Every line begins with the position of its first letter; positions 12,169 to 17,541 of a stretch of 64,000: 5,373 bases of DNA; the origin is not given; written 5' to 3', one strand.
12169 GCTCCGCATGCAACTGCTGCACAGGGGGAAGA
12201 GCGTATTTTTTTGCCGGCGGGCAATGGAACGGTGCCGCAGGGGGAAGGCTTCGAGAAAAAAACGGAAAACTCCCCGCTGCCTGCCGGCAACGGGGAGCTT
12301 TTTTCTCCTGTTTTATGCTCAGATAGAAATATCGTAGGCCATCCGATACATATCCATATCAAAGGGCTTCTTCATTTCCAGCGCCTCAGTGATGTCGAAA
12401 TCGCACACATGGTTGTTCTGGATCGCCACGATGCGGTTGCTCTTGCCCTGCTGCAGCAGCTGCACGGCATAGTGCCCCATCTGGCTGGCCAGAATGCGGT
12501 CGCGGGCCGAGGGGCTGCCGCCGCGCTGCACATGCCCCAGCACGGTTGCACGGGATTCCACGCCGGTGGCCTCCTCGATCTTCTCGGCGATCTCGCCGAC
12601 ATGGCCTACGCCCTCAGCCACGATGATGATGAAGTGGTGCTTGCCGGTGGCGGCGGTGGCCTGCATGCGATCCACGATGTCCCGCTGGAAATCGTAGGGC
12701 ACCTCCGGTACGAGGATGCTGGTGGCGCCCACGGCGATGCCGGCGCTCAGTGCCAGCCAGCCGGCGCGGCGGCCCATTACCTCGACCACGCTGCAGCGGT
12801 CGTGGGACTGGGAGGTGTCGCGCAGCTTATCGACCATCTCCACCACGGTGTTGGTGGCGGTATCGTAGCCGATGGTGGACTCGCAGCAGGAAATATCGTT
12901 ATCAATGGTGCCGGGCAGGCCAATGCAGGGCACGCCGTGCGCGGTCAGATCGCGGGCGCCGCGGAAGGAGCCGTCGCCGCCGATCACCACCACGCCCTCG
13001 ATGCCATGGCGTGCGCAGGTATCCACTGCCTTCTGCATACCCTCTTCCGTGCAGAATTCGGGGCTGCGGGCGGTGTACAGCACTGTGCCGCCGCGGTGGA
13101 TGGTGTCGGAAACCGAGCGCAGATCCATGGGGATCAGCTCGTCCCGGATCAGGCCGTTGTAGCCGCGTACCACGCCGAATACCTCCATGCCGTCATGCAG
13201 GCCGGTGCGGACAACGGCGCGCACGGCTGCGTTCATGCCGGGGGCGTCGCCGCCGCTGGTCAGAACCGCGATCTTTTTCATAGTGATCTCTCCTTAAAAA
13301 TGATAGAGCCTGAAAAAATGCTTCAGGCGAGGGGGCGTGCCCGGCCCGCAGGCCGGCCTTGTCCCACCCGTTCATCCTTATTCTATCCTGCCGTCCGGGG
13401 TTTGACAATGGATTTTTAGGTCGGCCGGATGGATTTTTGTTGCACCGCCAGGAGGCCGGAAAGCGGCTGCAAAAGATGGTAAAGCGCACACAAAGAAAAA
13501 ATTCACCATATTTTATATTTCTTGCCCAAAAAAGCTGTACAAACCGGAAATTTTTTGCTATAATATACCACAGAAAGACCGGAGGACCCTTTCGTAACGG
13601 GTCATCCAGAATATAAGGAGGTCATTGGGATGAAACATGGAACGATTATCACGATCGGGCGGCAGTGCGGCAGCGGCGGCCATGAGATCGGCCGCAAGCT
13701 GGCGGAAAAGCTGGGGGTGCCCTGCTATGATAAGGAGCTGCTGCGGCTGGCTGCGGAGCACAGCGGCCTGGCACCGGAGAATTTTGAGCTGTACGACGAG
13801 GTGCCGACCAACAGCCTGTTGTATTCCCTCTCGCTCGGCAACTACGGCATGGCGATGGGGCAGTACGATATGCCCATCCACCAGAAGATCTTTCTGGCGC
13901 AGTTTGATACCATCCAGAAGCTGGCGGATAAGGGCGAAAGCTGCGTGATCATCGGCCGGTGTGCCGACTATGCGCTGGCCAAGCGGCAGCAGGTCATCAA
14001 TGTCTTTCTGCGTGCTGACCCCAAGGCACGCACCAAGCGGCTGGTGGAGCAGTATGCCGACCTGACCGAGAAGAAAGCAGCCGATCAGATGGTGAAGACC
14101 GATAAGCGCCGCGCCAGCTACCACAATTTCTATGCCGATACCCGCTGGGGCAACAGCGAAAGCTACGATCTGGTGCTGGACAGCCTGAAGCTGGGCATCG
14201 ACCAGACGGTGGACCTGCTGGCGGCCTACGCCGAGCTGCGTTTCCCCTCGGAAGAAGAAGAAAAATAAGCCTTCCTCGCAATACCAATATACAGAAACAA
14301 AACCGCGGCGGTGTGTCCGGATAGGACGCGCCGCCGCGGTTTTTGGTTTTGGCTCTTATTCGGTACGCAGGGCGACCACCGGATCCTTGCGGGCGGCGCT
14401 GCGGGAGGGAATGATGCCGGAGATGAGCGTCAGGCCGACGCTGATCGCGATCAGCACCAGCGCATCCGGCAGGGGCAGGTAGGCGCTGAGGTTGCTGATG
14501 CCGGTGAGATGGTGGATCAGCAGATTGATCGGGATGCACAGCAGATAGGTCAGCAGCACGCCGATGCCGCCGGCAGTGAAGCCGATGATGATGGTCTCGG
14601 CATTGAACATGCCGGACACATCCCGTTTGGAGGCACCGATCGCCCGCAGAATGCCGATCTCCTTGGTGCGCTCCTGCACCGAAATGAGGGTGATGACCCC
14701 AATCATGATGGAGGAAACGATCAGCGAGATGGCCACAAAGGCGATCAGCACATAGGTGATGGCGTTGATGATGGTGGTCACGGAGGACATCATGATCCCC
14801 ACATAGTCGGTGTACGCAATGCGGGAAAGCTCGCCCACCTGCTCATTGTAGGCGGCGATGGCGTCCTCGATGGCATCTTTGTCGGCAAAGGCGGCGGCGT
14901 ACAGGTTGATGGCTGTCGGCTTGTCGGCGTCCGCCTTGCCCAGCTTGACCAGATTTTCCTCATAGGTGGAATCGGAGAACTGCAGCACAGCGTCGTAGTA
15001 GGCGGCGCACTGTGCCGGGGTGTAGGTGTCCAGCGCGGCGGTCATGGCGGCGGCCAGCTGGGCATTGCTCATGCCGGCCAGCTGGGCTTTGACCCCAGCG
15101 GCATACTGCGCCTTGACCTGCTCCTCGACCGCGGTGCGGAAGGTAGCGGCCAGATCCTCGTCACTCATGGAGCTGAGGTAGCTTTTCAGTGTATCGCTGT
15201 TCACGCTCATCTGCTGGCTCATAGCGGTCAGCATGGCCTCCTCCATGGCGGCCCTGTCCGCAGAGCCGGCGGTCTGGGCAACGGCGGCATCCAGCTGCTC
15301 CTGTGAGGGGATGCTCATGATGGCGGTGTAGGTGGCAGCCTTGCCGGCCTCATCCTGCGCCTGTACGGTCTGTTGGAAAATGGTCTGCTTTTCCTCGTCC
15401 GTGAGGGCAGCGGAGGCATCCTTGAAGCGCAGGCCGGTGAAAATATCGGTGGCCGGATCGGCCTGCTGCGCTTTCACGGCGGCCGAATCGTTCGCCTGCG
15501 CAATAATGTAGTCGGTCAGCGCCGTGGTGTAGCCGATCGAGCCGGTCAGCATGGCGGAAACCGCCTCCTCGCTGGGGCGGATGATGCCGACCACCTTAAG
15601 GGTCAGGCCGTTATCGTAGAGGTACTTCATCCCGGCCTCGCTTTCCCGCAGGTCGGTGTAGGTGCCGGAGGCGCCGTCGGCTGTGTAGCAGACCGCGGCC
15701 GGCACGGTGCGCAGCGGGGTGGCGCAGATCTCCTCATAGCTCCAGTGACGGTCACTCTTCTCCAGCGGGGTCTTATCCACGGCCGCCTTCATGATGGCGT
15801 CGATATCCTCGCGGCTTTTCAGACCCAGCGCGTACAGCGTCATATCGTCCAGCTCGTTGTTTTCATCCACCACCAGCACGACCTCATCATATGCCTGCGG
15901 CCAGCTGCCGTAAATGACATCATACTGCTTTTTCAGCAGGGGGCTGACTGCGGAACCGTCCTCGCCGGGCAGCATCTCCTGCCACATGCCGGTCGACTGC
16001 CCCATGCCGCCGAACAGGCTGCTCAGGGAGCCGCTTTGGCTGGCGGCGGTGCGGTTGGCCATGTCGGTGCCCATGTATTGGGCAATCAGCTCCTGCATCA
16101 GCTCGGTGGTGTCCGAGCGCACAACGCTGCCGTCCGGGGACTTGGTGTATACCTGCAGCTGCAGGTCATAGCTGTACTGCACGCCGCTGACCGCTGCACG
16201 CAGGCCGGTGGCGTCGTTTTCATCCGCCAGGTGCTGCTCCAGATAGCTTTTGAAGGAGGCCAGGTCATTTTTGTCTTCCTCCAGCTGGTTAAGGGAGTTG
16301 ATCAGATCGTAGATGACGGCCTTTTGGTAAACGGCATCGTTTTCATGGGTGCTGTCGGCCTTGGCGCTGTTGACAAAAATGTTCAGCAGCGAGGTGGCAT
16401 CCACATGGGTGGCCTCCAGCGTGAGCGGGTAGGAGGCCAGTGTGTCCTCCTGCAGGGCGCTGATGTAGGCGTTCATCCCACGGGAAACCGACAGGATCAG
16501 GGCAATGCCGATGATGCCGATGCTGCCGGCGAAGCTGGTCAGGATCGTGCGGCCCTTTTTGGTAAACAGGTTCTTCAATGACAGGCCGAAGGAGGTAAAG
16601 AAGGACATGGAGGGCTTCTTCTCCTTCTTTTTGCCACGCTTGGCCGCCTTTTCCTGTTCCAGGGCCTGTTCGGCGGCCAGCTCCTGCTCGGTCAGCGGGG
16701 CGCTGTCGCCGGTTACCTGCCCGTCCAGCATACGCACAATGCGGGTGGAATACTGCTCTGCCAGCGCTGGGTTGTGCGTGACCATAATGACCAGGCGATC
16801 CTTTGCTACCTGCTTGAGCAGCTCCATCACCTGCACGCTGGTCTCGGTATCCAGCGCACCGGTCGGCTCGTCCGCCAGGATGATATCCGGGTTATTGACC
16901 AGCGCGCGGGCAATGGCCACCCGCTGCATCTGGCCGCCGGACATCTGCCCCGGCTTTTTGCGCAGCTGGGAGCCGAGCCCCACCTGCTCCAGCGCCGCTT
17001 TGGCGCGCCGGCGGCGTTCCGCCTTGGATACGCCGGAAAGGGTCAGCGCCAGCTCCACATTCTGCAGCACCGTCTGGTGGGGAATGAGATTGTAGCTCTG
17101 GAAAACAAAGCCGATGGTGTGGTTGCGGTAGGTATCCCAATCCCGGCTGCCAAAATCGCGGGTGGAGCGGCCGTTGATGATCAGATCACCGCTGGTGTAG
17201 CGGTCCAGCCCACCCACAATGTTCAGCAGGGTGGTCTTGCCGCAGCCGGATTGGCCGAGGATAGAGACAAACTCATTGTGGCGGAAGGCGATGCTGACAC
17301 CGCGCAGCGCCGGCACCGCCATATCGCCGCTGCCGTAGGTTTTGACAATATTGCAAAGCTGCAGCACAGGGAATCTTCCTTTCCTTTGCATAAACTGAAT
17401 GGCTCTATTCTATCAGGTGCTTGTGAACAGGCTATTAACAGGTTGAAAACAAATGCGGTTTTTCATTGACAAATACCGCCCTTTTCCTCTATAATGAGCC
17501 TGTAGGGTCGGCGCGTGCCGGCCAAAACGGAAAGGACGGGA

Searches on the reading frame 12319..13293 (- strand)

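Call 64: search_protein_families(library=pfam, proteins=[window:12319-13293:-], max_evalue=0.001)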
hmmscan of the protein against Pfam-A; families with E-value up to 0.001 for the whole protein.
window:12319-13293:- (324 aa): 2 families
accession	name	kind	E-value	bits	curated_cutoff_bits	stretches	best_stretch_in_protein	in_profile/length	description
PF00365.25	PFK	-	2.4e-108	362.1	30.9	1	7-280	1-277/277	Phosphofructokinase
PF01513.26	NAD_kinase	-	8.9e-05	23.2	25.5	1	86-127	61-103/130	ATP-NAD kinase N-terminal domain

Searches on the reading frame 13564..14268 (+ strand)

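Call 64: search_protein_families(library=pfam, proteins=[window:13564-14268:+], max_evalue=0.001)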
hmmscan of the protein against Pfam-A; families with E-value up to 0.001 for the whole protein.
window:13564-14268:+ (234 aa): 2 families
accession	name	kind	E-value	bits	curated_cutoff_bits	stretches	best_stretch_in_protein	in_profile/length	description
PF13189.12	Cytidylate_kin2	-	4.2e-55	187.1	28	1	28-207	1-174/176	Cytidylate kinase-like family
PF02224.24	Cytidylate_kin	-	0.00036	20.7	26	0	117-222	106-208/211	Cytidylate kinase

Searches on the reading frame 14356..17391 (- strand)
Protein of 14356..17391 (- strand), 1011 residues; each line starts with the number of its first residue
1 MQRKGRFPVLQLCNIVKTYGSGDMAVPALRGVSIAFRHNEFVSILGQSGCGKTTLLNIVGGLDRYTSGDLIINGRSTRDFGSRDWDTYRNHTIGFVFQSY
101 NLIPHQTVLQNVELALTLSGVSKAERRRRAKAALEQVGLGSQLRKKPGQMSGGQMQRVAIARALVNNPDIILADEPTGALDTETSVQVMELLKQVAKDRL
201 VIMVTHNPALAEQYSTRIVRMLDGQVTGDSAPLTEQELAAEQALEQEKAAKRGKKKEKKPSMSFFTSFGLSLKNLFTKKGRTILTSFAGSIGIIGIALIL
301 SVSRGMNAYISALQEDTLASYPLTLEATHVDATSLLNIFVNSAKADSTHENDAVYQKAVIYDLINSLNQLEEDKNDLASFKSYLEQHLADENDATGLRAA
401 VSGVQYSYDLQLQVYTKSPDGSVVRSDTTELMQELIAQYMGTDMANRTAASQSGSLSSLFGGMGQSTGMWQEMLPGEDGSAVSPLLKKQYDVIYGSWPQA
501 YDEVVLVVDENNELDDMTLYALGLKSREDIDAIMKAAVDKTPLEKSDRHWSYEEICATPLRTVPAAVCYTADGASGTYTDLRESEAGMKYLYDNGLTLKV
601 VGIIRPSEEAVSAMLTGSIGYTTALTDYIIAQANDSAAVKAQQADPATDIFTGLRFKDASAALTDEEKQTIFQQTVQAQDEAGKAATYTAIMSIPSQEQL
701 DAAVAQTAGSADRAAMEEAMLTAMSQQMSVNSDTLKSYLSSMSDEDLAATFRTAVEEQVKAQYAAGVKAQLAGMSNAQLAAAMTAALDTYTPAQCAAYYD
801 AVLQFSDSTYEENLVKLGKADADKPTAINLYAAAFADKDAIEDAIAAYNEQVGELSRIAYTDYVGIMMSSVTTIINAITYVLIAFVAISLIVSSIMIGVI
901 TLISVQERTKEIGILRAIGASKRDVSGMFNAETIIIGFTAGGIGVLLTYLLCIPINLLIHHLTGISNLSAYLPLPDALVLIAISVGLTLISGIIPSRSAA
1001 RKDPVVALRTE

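Call 5: search_protein_families(library=pfam, proteins=[window:14356-17391:-], max_evalue=0.01)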
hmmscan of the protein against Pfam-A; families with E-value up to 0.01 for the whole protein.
window:14356-17391:- (1011 aa): 4 families
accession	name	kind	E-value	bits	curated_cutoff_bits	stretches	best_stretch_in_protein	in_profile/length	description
PF00005.33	ABC_tran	-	3.3e-33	115.6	25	1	29-177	1-136/137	ABC transporter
PF02687.27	FtsX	-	1.5e-20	73.9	25.5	1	884-1004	2-120/120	FtsX-like permease C-terminal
PF02463.25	SMC_N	-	0.00036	20.5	40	1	38-219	23-209/220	RecF/RecN/SMC N terminal domain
PF13304.12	AAA_21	-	0.0024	18.4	27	0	156-210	243-302/304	AAA domain, putative AbiEii toxin, Type IV TA system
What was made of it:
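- Tried and rejected: The MacB-like ABC_tran+FtsX protein at 14356-17391 as the energiser: it is a self-contained exporter-type fusion (call 5).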
